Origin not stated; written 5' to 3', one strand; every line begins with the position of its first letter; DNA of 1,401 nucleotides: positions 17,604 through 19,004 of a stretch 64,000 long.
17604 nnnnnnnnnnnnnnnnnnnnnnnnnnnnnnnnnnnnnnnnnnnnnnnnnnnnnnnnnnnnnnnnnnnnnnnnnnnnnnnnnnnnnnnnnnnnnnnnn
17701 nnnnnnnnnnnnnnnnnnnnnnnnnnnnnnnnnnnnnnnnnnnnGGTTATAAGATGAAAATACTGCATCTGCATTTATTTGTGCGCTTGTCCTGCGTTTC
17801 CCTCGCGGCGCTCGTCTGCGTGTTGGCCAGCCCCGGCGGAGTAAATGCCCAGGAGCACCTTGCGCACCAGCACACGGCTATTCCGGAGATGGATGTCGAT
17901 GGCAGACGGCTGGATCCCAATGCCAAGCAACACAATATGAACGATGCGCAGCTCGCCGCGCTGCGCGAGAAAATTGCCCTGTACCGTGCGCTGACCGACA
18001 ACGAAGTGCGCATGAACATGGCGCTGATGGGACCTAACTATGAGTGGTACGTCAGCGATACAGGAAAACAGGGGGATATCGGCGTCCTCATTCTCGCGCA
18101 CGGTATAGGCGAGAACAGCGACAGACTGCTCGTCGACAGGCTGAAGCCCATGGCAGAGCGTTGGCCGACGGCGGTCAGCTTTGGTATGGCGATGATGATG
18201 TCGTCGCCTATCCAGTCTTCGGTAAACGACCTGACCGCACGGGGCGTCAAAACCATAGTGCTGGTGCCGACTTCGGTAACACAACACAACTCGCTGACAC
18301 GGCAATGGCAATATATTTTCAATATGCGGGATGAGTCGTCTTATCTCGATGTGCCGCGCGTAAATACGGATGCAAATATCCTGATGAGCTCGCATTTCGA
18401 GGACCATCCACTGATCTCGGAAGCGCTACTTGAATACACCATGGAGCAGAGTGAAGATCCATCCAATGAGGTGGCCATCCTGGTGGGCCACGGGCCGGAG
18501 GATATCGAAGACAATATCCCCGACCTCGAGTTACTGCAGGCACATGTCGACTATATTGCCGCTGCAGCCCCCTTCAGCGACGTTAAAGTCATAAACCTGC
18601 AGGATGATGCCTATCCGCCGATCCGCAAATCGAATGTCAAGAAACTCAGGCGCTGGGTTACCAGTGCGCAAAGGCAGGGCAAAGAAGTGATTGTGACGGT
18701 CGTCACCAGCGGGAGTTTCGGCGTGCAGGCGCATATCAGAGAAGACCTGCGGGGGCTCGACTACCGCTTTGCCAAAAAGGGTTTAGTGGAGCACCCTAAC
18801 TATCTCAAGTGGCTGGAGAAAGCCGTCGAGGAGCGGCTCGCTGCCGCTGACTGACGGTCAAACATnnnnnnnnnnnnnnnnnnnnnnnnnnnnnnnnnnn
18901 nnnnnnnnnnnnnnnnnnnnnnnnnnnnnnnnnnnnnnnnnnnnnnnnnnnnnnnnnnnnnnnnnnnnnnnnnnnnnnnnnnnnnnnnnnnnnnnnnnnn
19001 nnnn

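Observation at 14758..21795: Mirrored duplicated module: TM-anchored alpha/beta-hydrolase divergent from an exported CbiX-like protein, one copy extended by an MFP-less HrtBA-like ABC pump (candidate periplasmic tetrapyrrole/metal handling system)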

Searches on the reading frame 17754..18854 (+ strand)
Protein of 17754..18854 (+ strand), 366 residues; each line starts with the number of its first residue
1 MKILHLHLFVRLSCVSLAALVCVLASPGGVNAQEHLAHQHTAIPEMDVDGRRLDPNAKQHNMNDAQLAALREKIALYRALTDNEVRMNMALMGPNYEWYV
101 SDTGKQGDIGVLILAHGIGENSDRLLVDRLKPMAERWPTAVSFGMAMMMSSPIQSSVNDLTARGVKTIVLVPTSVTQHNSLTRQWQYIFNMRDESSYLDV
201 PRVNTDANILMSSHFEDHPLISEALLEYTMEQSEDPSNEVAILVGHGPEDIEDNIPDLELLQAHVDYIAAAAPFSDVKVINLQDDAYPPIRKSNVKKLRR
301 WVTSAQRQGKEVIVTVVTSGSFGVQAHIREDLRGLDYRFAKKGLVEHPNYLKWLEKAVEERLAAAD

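Call 3: search_protein_families(library=pfam, proteins=[window:17754-18854:+], max_evalue=0.01)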
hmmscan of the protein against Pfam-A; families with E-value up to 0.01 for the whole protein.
window:17754-18854:+ (366 aa): 0 families

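Call 6: search_protein_families(library=pfam, proteins=[window:17754-18854:+], max_evalue=10)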
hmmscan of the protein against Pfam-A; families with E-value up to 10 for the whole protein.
window:17754-18854:+ (366 aa): 0 families

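Call 7: search_protein_families(library=ncbifam, proteins=[window:17754-18854:+], max_evalue=0.1)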
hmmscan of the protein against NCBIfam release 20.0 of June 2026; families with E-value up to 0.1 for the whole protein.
window:17754-18854:+ (366 aa): 3 families
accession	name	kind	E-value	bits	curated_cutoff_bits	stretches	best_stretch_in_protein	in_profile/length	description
NF033198.0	F430_CfbA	equivalog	0.00018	21.5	120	1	110-223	1-114/122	sirohydrochlorin nickelochelatase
NF002090.2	PRK00923.1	subfamily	0.0031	17.5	120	1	110-194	2-88/129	sirohydrochlorin nickelochelatase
NF002793.0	PRK02922.1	equivalog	0.044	13.8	105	0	45-80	22-57/68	cell surface composition regulator GlgS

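Call 8: search_solved_structures(query=window:17754-18854:+, max_evalue=10, show_alignments=2)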
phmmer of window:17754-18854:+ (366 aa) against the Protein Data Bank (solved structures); distinct sequences matched with E-value up to 10: 3.
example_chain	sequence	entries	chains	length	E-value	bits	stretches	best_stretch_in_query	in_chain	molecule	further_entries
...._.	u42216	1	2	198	0.79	12.2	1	40-99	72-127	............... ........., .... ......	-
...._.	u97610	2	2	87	0.79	12.2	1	237-283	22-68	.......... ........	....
6c4q_A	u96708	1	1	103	0.99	11.9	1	236-283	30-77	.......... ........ Pks13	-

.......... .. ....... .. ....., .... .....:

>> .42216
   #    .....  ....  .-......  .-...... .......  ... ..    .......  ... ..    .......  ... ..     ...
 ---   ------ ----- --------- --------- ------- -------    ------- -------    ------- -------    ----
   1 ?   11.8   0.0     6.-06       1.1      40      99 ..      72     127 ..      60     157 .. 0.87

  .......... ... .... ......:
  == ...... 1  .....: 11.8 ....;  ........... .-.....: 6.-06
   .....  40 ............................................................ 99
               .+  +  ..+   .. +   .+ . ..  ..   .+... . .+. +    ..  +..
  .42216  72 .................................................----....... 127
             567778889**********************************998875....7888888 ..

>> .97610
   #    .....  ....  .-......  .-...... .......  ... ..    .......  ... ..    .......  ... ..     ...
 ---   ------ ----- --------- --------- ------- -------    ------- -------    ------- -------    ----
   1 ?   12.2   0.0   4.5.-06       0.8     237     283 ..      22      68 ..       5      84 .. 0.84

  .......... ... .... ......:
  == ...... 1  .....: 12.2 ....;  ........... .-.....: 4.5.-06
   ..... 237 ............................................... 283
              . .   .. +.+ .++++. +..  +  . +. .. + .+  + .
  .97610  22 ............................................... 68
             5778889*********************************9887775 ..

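Call 9: find_homologous_proteins(query=window:17754-18854:+, max_evalue=0.001)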
Query window:17754-18854:+ (366 aa): 379 proteins with E <= 0.001 among 8000 candidates; the best 120 are listed.
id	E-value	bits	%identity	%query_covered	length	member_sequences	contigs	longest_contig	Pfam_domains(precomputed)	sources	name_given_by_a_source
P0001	4.3e-198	676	83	97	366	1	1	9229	-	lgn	-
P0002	5.2e-198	676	82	99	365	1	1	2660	-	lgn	-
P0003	2.9e-183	627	77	98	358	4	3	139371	-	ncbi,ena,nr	ncbi:MAG: hypothetical protein QF789_05420 [Gammaproteobacteria bacterium]|nr:hypothetical protein [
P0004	1.1e-177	609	78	94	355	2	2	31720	-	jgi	jgi:sirohydrochlorin ferrochelatase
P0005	4.5e-175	600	75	97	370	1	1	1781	-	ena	-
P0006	2.0e-171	588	72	98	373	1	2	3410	-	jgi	jgi:sirohydrochlorin cobaltochelatase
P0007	1.2e-167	576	74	90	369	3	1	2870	-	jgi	jgi:sirohydrochlorin cobaltochelatase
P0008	2.2e-166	572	74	89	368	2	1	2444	-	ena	-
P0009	9.7e-166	569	74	90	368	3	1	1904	-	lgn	-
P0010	1.6e-165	569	71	96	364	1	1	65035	-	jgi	jgi:hypothetical protein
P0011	3.8e-165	567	76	88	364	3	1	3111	-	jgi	jgi:sirohydrochlorin cobaltochelatase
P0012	4.6e-165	567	70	96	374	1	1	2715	-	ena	-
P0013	1.0e-164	566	78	87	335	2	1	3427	-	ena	-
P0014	1.2e-164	566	74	90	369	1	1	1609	-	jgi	jgi:hypothetical protein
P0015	1.8e-164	565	72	93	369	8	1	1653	-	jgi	-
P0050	3.8e-156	538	66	99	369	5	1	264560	-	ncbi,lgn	-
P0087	2.1e-145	503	63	98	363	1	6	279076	-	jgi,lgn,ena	-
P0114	9.1e-131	454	61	85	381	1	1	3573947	-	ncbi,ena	-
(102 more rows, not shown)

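Call 12: find_encoding_contigs(protein=P0114, flank=10000, max_places=3)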
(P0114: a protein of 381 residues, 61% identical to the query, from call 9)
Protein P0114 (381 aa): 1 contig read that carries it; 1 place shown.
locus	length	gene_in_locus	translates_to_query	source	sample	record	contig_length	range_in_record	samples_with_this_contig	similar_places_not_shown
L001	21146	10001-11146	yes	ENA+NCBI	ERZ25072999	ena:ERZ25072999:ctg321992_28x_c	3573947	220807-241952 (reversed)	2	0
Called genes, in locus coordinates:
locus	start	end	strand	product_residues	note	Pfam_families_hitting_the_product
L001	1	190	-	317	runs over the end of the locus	PF00034:Cytochrom_C (faint)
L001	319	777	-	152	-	PF01322:Cytochrom_C_2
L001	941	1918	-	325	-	PF00561:Abhydrolase_1, PF12146:Hydrolase_4, PF12697:Abhydrolase_6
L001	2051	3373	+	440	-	PF25919:BSH_CusB (faint), PF00364:Biotin_lipoyl (faint), PF25917:BSH_RND (weak), PF25973:BSH_CzcB (faint), PF25984:BSH_YknX (faint)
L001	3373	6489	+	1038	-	PF00873:ACR_tran, PF03176:MMPL, PF02355:SecD_SecF_C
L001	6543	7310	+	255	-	PF13489:Methyltransf_23 (weak), PF08241:Methyltransf_11, PF08242:Methyltransf_12, PF13649:Methyltransf_25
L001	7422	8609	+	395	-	PF02687:FtsX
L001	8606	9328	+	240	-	PF00005:ABC_tran, PF13304:AAA_21 (faint), PF02463:SMC_N (weak)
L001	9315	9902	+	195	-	PF00440:TetR_N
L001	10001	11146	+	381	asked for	-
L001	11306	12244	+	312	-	-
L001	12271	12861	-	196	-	-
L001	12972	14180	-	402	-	PF01435:Peptidase_M48, PF05099:TerB (weak)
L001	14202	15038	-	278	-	-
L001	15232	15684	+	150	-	PF01878:EVE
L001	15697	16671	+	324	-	PF08279:HTH_11 (weak), PF13280:WYL, PF25583:WCX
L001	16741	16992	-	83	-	-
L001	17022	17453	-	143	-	PF10861:DUF2784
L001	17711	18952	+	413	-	PF07690:MFS_1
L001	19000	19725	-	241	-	PF17645:Amdase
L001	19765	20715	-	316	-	PF06342:DUF1057, PF00561:Abhydrolase_1, PF00975:Thioesterase (faint), PF12146:Hydrolase_4, PF12697:Abhydrolase_6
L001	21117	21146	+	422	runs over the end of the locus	PF13505:OMP_b-brl, PF02412:TSP_3 (faint), PF00691:OmpA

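Call 14: find_encoding_contigs(protein=P0087, flank=8000, max_places=3)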
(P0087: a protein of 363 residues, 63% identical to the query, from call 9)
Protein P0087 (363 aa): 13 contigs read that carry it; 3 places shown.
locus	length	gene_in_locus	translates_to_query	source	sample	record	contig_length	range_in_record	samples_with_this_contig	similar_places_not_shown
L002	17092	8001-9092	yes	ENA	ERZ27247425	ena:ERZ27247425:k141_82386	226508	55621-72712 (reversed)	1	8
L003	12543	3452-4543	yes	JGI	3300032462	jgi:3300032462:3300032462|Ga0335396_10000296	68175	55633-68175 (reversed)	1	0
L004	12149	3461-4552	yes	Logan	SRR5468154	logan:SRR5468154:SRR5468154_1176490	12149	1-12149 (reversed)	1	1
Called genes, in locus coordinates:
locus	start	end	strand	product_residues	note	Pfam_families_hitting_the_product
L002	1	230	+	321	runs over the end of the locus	PF08894:DUF1838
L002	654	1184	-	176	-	-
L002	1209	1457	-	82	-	-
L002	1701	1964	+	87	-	PF14357:DUF4404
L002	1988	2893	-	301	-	PF00561:Abhydrolase_1, PF12697:Abhydrolase_6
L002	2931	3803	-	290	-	PF00034:Cytochrom_C (faint), PF13442:Cytochrome_CBB3 (faint)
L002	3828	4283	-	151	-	PF01322:Cytochrom_C_2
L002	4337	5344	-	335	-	PF00756:Esterase (faint), PF00561:Abhydrolase_1, PF12146:Hydrolase_4, PF12697:Abhydrolase_6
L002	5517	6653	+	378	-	PF12704:MacB_PCD, PF02687:FtsX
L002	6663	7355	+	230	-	PF00005:ABC_tran, PF02463:SMC_N (faint), PF13304:AAA_21 (faint)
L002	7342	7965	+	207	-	PF00440:TetR_N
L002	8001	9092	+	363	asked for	-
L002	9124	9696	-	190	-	-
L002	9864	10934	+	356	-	-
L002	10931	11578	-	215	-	PF03886:ABC_trans_aux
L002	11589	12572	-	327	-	PF02470:MlaD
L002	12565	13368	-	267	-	PF00005:ABC_tran, PF13304:AAA_21 (faint)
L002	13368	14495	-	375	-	PF02405:MlaE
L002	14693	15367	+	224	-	PF01865:PhoU_div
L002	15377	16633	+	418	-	PF01384:PHO4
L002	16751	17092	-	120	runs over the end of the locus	-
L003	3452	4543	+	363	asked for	-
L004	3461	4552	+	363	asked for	-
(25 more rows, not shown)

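Call 15: find_encoding_contigs(protein=P0050, flank=8000, max_places=3)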
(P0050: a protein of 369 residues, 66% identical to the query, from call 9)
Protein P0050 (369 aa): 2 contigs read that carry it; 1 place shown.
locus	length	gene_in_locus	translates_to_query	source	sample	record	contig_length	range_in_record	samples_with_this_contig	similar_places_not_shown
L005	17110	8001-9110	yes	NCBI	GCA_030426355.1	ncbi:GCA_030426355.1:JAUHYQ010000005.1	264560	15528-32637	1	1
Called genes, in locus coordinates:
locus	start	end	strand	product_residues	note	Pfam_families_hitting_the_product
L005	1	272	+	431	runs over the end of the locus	PF00990:GGDEF, PF00563:EAL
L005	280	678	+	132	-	-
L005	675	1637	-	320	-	PF08894:DUF1838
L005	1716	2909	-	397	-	PF11871:DUF3391, PF13487:HD_5, PF01966:HD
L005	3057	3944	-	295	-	PF00034:Cytochrom_C (weak)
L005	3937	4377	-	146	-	PF01322:Cytochrom_C_2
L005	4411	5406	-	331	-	PF00561:Abhydrolase_1, PF12146:Hydrolase_4, PF12697:Abhydrolase_6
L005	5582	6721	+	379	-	PF02687:FtsX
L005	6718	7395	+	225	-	PF00005:ABC_tran, PF02463:SMC_N (faint), PF13304:AAA_21 (faint)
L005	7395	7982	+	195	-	PF00440:TetR_N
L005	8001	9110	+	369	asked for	-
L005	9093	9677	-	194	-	-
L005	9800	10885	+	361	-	-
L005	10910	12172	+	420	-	PF01384:PHO4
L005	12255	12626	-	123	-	-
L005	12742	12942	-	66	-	PF04102:SlyX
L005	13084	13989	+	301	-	PF08894:DUF1838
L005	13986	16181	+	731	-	PF20256:MoCoBD_2, PF02738:MoCoBD_1, PF20256:MoCoBD_2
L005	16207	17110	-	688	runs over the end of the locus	PF03190:Thioredox_DsbH, PF13899:Thioredoxin_7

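Call 16: predict_structure(alignment_id=A1)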
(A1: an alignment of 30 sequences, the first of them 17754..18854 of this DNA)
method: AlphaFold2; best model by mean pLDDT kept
length: 366 residues; sequences in the alignment: 30
mean_pLDDT: 86.8   pTM: 0.83
mean pLDDT of the five models: 86.8, 85.4, 85.2, 85.2, 82.8
residues with pLDDT >= 90: 225; 70-90: 93; 50-70: 15; < 50: 33
segments of 3 or more residues with pLDDT < 50: 1-14, 24-37
pLDDT, mean of each block of 10 residues (from residue 1): 46 49 46 44 87 80 86 84 86 88 96 89 92 96 76 94 98 92 93 90 96 95 98 98 90 92 98 98 84 95 98 94 88 96 92 96 95
secondary structure, 60 per line:
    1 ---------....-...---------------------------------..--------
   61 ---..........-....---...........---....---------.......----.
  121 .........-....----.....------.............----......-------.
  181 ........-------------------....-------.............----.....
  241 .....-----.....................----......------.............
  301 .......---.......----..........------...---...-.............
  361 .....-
elements in order: H10-13 H64-73 H75-78 H82-92 E96-99 E109-115 H120-129 H131-134 E139-143 H150-162 E167-172 H180-188 E208-211 H219-231 E239-245 H251-271 E276-281 H288-307 E311-317 H322-331 E338-340 H348-365

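Call 21: fold_search(model_id=the predicted structure, library=pdb)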
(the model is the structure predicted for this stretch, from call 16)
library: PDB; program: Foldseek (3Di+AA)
matches with E <= 10: 1326; with E <= 0.001: 37
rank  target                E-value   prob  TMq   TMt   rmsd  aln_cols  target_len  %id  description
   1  2xvz                  1.9e-07  1.00  0.48  0.63   6.7       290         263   11  Cobalt chelatase CbiK (periplasmatic) from Desulvobrio vulgaris Hildenborough (co-crystallized with cobalt) (released 2010-12-22)
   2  5zt7_B                4.2e-07  1.00  0.49  0.68   5.5       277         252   14  SirB from Bacillus subtilis with Co2+ (released 2019-02-27)
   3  5zt8_B                4.9e-07  1.00  0.52  0.71   4.7       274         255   12  SirB from Bacillus subtilis (released 2019-02-27)
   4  5zta_B                2.0e-06  1.00  0.51  0.71   4.5       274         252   12  SirB from Bacillus subtilis with Fe3+ (released 2019-06-12)
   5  5zt8_A                2.3e-06  1.00  0.52  0.71   5.5       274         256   12  SirB from Bacillus subtilis (released 2019-02-27)
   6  5zt9_A                6.9e-06  1.00  0.52  0.71   4.7       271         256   14  SirB from Bacillus subtilis with Ni2+ (released 2019-06-12)
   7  6jv6                  1.1e-05  1.00  0.48  0.71   5.2       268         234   11  Crystal structure of the sirohydrochlorin chelatase SirB from Bacillus subtilis subspecies spizizenii in complex with co (released 2019-06-12)
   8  8bbv                  1.3e-05  1.00  0.48  0.56   5.8       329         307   12  Coproporphyrin III - LmCpfC complex soaked 2min with Fe2+ (released 2023-01-11)
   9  5zt7_A                2.5e-05  1.00  0.50  0.69   5.6       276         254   13  SirB from Bacillus subtilis with Co2+ (released 2019-02-27)
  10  2c8j_B                2.9e-05  1.00  0.51  0.59   6.5       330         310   12  CRYSTAL STRUCTURE OF ferrochelatase HemH-1 from Bacillus anthracis, str. Ames (released 2007-05-01)
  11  5zt9_B                4.1e-05  1.00  0.51  0.70   4.5       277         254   13  SirB from Bacillus subtilis with Ni2+ (released 2019-06-12)
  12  1qgo                  4.3e-05  1.00  0.46  0.62   6.0       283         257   12  ANAEROBIC COBALT CHELATASE IN COBALAMIN BIOSYNTHESIS FROM SALMONELLA TYPHIMURIUM (released 1999-09-29)
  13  2jh3_D                4.5e-05  1.00  0.43  0.36   6.3       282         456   13  The crystal structure of DR2241 from Deinococcus radiodurans at 1.9 A resolution reveals a multi-domain protein with s (released 2007-06-19)
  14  2jh3_A                5.1e-05  1.00  0.43  0.36   6.2       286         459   14  The crystal structure of DR2241 from Deinococcus radiodurans at 1.9 A resolution reveals a multi-domain protein with s (released 2007-06-19)
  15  4wzz                  8.3e-05  1.00  0.33  0.36   9.3       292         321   11  CRYSTAL STRUCTURE OF AN ABC TRANSPORTER SOLUTE BINDING PROTEIN (IPR025997) FROM CLOSTRIDIUM PHYTOFERMENTAS (Cphy_0583, T (released 2014-12-17)
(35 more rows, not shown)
